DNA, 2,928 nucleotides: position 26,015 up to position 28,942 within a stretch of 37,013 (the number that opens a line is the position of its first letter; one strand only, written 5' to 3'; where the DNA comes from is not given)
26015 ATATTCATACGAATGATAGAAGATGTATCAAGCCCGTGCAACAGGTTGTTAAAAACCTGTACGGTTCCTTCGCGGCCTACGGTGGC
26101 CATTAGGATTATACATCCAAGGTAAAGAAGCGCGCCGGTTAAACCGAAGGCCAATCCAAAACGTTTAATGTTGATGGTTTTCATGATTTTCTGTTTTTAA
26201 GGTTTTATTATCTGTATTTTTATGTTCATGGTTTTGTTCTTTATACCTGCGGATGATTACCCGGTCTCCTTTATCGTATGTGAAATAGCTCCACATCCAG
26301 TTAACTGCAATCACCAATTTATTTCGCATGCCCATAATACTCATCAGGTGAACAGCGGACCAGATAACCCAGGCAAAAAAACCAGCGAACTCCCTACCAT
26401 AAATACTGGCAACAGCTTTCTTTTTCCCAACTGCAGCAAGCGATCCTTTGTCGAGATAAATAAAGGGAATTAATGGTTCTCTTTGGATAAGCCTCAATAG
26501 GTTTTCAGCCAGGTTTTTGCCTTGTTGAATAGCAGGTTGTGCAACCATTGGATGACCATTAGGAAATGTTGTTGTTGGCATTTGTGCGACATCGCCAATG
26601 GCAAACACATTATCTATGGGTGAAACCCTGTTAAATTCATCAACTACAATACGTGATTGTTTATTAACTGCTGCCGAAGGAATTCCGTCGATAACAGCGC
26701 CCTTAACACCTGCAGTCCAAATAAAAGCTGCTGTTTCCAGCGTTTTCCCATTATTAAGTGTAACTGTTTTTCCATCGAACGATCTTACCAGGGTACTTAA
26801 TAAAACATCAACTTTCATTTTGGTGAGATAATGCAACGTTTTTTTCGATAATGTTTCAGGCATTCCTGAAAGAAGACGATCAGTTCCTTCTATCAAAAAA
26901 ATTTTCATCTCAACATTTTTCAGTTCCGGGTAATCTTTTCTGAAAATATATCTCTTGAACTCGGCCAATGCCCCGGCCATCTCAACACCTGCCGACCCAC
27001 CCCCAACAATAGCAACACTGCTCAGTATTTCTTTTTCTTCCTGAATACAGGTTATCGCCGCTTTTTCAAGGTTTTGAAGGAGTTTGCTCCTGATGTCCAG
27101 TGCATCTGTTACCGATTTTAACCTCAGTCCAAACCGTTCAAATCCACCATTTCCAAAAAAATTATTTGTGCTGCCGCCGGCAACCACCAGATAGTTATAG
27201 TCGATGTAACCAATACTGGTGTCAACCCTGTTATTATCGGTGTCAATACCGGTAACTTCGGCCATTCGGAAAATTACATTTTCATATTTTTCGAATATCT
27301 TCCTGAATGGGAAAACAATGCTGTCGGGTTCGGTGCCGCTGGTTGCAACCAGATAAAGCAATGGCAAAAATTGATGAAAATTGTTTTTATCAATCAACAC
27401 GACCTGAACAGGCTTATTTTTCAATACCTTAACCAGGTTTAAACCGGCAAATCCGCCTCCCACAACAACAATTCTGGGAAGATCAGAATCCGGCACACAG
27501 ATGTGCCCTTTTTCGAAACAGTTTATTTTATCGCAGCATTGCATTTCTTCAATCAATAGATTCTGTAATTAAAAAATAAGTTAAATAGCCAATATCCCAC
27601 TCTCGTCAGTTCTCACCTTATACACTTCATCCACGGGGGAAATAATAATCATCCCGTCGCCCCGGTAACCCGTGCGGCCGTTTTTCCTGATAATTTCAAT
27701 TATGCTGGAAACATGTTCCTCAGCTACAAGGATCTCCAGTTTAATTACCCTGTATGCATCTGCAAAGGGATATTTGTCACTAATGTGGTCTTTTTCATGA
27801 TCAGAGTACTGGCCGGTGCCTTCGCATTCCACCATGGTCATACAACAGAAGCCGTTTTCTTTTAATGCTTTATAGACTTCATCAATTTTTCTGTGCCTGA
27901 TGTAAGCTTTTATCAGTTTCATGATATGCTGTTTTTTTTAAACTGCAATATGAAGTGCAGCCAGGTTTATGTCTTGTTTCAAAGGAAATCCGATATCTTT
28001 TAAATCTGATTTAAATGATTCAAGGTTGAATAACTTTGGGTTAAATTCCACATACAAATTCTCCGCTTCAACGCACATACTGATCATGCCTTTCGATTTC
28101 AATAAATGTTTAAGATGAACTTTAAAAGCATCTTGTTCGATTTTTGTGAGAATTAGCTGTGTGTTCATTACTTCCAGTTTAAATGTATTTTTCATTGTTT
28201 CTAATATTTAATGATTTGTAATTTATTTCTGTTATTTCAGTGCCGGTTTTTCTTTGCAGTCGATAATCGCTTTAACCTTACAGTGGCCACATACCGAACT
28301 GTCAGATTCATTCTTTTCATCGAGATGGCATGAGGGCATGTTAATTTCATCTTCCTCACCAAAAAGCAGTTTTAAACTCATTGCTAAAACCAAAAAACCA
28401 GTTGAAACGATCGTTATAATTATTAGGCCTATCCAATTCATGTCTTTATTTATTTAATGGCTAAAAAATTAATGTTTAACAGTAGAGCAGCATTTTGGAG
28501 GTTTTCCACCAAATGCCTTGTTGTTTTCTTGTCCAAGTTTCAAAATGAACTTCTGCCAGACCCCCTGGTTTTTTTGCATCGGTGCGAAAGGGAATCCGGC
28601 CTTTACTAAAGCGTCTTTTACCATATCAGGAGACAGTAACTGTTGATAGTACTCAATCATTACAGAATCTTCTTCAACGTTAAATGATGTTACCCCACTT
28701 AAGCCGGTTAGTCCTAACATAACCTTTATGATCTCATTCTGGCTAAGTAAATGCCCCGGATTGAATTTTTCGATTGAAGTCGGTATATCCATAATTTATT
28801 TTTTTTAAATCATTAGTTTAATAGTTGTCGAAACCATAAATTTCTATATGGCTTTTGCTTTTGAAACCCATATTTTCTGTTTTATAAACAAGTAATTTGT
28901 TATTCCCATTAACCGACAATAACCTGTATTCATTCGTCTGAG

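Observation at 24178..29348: Nine-gene, tightly coupled operon of metal-domain-tagged flavoproteins, a P-II-like protein and tiny HMA-like/Cys-rich proteins: candidate undescribed metal redox-detoxification system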

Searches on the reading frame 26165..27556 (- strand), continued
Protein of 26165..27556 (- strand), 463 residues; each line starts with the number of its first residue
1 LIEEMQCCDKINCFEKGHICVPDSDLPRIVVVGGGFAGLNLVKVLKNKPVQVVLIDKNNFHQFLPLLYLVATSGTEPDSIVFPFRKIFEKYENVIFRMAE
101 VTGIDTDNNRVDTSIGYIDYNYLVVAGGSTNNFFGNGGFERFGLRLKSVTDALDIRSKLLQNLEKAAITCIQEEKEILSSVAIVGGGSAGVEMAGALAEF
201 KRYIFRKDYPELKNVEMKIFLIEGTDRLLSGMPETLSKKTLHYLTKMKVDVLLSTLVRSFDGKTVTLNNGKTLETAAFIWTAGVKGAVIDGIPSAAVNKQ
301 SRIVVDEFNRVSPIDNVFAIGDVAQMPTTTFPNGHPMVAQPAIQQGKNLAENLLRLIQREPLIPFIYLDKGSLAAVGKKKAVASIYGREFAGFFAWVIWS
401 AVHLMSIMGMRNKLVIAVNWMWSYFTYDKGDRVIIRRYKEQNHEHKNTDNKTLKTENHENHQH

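Call 63: find_encoding_contigs(protein=P0237, flank=6000, max_places=2)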
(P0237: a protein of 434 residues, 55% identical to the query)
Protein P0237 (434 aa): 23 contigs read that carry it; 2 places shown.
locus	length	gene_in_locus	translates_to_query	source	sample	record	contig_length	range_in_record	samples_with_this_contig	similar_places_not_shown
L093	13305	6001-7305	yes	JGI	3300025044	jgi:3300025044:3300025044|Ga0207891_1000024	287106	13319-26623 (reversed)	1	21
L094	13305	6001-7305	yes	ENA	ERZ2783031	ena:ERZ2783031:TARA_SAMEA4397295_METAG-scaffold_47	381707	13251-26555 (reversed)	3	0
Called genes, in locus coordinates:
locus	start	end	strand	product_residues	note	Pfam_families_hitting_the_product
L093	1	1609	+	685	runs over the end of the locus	PF05572:Peptidase_M43, PF00801:PKD, PF18911:PKD_4, PF18962:Por_Secre_tail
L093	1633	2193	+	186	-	PF19335:HMBD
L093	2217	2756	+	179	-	-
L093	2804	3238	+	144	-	PF00403:HMA (weak)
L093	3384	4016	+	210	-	PF11827:DUF3347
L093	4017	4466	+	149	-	PF14376:Haem_bd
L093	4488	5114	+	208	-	PF00165:HTH_AraC (faint), PF12833:HTH_18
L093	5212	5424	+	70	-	PF09851:SHOCT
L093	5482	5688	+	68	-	-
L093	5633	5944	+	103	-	PF18926:DUF5676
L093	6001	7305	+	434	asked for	PF01266:DAO (faint), PF03486:HI0933_like (faint), PF07992:Pyr_redox_2, PF13738:Pyr_redox_3 (faint), PF00070:Pyr_redox (weak), PF22366:NDH2_C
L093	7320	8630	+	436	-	PF00324:AA_permease, PF13520:AA_permease_2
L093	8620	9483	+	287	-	PF03477:ATP-cone, PF04471:Mrr_cat (faint), PF22357:AF1548-like_C (weak)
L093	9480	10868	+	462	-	PF00753:Lactamase_B, PF23023:Anti-Pycsar_Apyc1, PF12706:Lactamase_B_2, PF16661:Lactamase_B_6, PF10996:Beta-Casp, PF07521:RMMBL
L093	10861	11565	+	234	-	-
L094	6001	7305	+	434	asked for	PF01266:DAO (faint), PF03486:HI0933_like (faint), PF07992:Pyr_redox_2, PF13738:Pyr_redox_3 (faint), PF00070:Pyr_redox (weak), PF22366:NDH2_C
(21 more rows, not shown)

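Call 64: find_encoding_contigs(protein=P0180, flank=6000, max_places=1)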
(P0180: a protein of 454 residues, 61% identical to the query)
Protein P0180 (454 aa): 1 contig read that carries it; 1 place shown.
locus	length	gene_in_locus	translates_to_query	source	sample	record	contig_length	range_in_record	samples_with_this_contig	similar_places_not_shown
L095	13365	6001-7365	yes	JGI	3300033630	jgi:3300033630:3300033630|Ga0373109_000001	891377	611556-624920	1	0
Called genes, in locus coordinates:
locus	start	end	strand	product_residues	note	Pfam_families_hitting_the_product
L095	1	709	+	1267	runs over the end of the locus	PF00873:ACR_tran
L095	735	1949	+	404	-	PF02321:OEP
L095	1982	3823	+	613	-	PF19335:HMBD, PF25917:BSH_RND, PF25919:BSH_CusB, PF25973:BSH_CzcB, PF25869:3HB_CusB, PF25954:Beta-barrel_RND_2, PF25975:CzcB_C (weak), PF11827:DUF3347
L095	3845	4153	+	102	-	-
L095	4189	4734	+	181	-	-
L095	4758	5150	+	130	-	PF00403:HMA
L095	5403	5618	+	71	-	-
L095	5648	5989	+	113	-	PF00543:P-II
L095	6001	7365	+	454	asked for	PF07992:Pyr_redox_2, PF00070:Pyr_redox (weak), PF22366:NDH2_C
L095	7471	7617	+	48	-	PF19335:HMBD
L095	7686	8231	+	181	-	-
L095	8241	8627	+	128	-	PF03625:DUF302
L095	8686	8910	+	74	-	PF09851:SHOCT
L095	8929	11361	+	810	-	PF19335:HMBD, PF00122:E1-E2_ATPase, PF00702:Hydrolase, PF08282:Hydrolase_3 (faint)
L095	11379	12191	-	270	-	-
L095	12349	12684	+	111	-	PF12728:HTH_17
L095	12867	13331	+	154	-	-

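Call 88: find_encoding_contigs(protein=P0141, flank=9000, max_places=1)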
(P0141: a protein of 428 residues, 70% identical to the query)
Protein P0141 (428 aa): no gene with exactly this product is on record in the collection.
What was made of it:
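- Tried and rejected: The look-up of the Marinilabilia NDH-2 (P0141) also failed (call 88).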

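Call 89: find_encoding_contigs(protein=P0130, flank=9000, max_places=1)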
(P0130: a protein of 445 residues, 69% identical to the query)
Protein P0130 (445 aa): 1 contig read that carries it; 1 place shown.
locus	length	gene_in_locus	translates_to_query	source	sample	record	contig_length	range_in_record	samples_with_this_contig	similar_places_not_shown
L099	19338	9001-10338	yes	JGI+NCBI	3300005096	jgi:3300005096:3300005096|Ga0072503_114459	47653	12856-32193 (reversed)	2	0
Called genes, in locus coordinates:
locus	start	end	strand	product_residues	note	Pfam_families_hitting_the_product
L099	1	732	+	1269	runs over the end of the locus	PF00873:ACR_tran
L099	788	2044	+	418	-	PF02321:OEP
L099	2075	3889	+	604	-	PF19335:HMBD, PF25917:BSH_RND, PF25919:BSH_CusB, PF25973:BSH_CzcB, PF25869:3HB_CusB, PF25954:Beta-barrel_RND_2, PF25975:CzcB_C, PF11827:DUF3347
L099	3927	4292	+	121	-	PF00403:HMA (weak)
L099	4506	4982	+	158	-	PF26622:DUF8199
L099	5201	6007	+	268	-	PF04326:SLFN_AlbA_2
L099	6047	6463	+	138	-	PF14311:DUF4379 (faint)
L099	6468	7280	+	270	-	PF01145:Band_7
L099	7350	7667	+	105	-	-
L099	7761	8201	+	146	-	PF26622:DUF8199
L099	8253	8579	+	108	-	-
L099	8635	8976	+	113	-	PF00543:P-II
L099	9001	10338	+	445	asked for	PF00070:Pyr_redox (faint), PF07992:Pyr_redox_2, PF13450:NAD_binding_8 (faint), PF13738:Pyr_redox_3 (faint), PF22366:NDH2_C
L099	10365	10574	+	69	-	PF09851:SHOCT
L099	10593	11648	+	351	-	PF04945:YHS, PF01946:Thi4 (faint), PF00890:FAD_binding_2 (faint), PF01134:GIDA (faint), PF01266:DAO (faint), PF07992:Pyr_redox_2, PF13738:Pyr_redox_3, PF00070:Pyr_redox, +4 more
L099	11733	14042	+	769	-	PF19335:HMBD, PF00122:E1-E2_ATPase, PF00702:Hydrolase, PF08282:Hydrolase_3 (faint)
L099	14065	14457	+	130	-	PF03625:DUF302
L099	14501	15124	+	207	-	PF09990:DUF2231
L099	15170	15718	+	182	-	-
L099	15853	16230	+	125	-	PF19335:HMBD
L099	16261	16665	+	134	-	PF00403:HMA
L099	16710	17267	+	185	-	-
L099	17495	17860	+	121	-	-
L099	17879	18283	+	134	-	PF13442:Cytochrome_CBB3, PF00034:Cytochrom_C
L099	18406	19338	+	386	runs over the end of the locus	-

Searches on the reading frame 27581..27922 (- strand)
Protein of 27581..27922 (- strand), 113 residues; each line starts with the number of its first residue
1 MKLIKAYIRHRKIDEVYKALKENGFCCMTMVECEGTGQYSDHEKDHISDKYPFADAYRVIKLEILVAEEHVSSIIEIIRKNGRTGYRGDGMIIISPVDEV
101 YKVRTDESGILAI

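Call 3: search_protein_families(library=pfam, proteins=[window:27581-27922:-], max_evalue=0.1)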
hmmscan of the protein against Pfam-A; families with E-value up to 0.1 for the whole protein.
window:27581-27922:- (113 aa): 4 families
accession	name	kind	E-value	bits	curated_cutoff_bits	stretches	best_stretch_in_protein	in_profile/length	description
PF00543.27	P-II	-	7.5e-19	68.4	25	1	1-107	1-102/102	Nitrogen regulatory protein P-II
PF11212.13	DUF2999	-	0.03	15.1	25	1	9-36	14-41/82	Protein of unknown function (DUF2999)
PF23110.1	H1_KCTD8_12_16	-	0.054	14.1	27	1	6-47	63-101/116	KCTD8/12/16 H1 domain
PF10126.14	Nit_Regul_Hom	-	0.075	13.4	23.8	0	60-86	3-29/107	Uncharacterized protein, homolog of nitrogen regulatory protein PII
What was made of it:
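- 27581..27922 (-): g5, a P-II-family protein of a Bacteroidota island clade. Cys26, Cys27, Cys33, His42 and His46 are conserved, the T-loop is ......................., and Lys90 is replaced by Met. Pfam P-II, 68 bits (call 3).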

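Call 4: search_protein_families(library=ncbifam, proteins=[window:27581-27922:-], max_evalue=0.1)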
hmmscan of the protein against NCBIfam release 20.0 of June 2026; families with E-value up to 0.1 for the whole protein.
window:27581-27922:- (113 aa): 3 families
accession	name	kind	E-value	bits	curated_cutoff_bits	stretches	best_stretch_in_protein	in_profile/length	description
NF008111.0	PRK10858.1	equivalog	4.4e-15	56.1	202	1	1-108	1-107/112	nitrogen regulatory protein P-II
NF007946.0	PRK10665.1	equivalog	2.9e-13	50.6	181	1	1-108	1-107/112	P-II family nitrogen regulator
TIGR01209.1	TIGR01209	hypoth_equivalog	0.043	12.6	136.9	1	15-85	149-220/375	RNA ligase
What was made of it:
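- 27581..27922 (-): The GlnB equivalogs score far below their cut-offs (call 4).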

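Call 34: search_solved_structures(query=window:27581-27922:-, max_evalue=0.001, show_alignments=2)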
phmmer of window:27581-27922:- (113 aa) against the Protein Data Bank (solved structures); distinct sequences matched with E-value up to 0.001: 41.
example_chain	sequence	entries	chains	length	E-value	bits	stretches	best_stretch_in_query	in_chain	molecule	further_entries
2eg1_A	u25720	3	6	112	9.5e-18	67.9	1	1-112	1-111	Nitrogen regulatory protein P-II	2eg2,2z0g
7p52_A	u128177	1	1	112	2.7e-17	66.4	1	1-110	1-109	Nitrogen regulatory protein GlnK1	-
2j9c_A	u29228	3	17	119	3.2e-17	66.1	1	1-110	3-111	HYPOTHETICAL NITROGEN REGULATORY PII-LIKE PROTEIN MJ0059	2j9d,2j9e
2j9d_E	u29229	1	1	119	3.3e-17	66.1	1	1-110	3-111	HYPOTHETICAL NITROGEN REGULATORY PII-LIKE PROTEIN MJ0059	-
7p4y_A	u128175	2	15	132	1.6e-16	63.9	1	1-110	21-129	GlnK2 from Methanothermococcus thermolithotrophicus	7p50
3o8w_A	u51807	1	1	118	1.9e-15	60.4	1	1-111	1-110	Nitrogen regulatory protein P-II (GlnB-1)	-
7p4v_A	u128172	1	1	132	2.6e-15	60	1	1-110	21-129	GlnK1 from Methanothermococcus thermolithotrophicus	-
2xbp_A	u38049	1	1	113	3e-15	59.8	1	1-110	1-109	NITROGEN REGULATORY PROTEIN P-II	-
4aff_A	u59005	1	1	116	3.2e-15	59.7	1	1-110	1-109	NITROGEN REGULATORY PROTEIN P-II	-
3t9z_A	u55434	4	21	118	4.1e-15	59.4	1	1-110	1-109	Nitrogen regulatory protein P-II (GlnB-3)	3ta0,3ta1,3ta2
2jj4_D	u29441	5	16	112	7.9e-15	58.5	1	1-110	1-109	NITROGEN REGULATORY PROTEIN P-II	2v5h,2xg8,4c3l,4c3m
2xul_A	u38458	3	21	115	8.5e-15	58.4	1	1-110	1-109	NITROGEN REGULATORY PROTEIN P-II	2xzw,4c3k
1qy7_A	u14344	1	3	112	1.5e-14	57.6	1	1-110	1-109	Nitrogen regulatory protein P-II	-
2gw8_A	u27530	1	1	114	1.8e-14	57.3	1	1-109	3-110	PII signal transduction protein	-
1ul3_A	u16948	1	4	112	2.4e-14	56.9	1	1-110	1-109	Nitrogen regulatory protein P-II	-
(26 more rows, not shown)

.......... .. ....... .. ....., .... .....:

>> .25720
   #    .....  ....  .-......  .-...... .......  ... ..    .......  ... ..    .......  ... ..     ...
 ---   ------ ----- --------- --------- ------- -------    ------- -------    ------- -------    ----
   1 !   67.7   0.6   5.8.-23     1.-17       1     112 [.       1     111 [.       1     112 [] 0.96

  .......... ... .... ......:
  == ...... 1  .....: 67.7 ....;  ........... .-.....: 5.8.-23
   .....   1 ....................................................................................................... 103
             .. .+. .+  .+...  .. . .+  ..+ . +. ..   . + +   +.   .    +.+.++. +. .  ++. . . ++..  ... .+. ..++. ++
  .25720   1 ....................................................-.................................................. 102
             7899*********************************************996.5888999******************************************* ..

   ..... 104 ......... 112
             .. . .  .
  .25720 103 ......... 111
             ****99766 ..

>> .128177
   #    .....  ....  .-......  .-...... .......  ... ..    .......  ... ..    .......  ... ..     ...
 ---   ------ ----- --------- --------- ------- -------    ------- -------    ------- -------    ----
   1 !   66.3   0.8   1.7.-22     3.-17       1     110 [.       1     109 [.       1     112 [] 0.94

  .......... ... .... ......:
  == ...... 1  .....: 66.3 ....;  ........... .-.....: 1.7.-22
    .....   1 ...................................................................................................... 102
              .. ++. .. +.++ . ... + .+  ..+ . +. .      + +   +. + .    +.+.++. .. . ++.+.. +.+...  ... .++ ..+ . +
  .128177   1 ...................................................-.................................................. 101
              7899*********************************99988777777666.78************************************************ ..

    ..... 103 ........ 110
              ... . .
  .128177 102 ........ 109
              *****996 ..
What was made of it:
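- On P-II (GlnB/GlnK), for g5: 2eg1 matches at E 1e-17 over the full length (call 34).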

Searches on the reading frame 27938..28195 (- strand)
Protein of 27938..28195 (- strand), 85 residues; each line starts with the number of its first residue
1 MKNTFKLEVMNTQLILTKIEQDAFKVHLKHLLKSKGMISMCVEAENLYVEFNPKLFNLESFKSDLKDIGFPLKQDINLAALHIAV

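Call 3: search_protein_families(library=pfam, proteins=[window:27938-28195:-], max_evalue=0.1)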
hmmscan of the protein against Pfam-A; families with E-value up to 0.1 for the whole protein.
window:27938-28195:- (85 aa): 2 families
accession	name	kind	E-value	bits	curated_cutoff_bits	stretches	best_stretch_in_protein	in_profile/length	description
PF20814.2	CAA3_Cox_suIV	-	0.0044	17.8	27.5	1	45-84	16-54/64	CAA3-type cytochrome c oxidase subunit IV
PF19016.5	DUF5745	-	0.088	13.1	27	0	5-31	10-36/59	Domain of unknown function (DUF5745)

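Call 4: search_protein_families(library=ncbifam, proteins=[window:27938-28195:-], max_evalue=0.1)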
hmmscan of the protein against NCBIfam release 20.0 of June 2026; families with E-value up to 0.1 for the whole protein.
window:27938-28195:- (85 aa): 0 families

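Call 57: search_protein_representatives(protein=window:27938-28195:-)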
Query: 85 residues. Proteins with E-value up to 0.001 (for the whole library): 21; up to 1e-10: 5; up to 1e-30: 0. The best 21 are listed.
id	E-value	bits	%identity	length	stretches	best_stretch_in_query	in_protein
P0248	2.4e-25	104.1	56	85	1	1-85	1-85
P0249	1.6e-17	79.2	52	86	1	4-84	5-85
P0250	4.4e-16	74.7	51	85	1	1-77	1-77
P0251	6.0e-12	61.6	39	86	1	1-76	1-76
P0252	5.9e-11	58.4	37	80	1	3-77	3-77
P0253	1.9e-10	56.8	41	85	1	1-81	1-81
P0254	2.7e-10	56.3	45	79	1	1-73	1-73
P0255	2.7e-09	53.1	37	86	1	1-76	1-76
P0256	2.3e-08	50.2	35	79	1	3-76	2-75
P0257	1.0e-06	45.0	34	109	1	2-74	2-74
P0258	2.0e-06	44.0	60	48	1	1-43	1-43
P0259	4.1e-06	43.0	32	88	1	1-79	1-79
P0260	4.9e-06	42.8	34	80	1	1-79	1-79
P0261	5.1e-06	42.7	37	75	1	1-74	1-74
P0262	9.2e-06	41.9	31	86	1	1-74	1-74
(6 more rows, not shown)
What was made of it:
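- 27938..28195 (-): g4, an 85-aa tail-less relative of g2 with one near-invariant Cys. 21 representatives in 1.84 billion proteins (call 57).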

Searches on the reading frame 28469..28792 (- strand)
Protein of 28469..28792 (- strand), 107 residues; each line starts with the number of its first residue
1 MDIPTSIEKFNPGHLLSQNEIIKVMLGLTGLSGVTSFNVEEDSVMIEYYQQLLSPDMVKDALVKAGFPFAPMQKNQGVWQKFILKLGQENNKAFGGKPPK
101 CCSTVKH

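Call 3: search_protein_families(library=pfam, proteins=[window:28469-28792:-], max_evalue=0.1)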
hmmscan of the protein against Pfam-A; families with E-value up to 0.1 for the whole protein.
window:28469-28792:- (107 aa): 0 families

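Call 4: search_protein_families(library=ncbifam, proteins=[window:28469-28792:-], max_evalue=0.1)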
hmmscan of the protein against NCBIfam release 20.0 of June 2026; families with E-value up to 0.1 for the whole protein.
window:28469-28792:- (107 aa): 1 family
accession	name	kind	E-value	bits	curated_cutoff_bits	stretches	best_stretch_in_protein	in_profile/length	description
NF040898.1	CC_mini_metal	domain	5.6e-11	42.1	30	1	77-104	2-29/31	LDCC motif putative metal-binding protein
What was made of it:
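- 28469..28792 (-): g2, an HMA-like domain without CxxC, followed by a helix and a C-terminal LDCC-type CC motif. NF040898, 42 bits against a cut-off of 30 (call 4).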
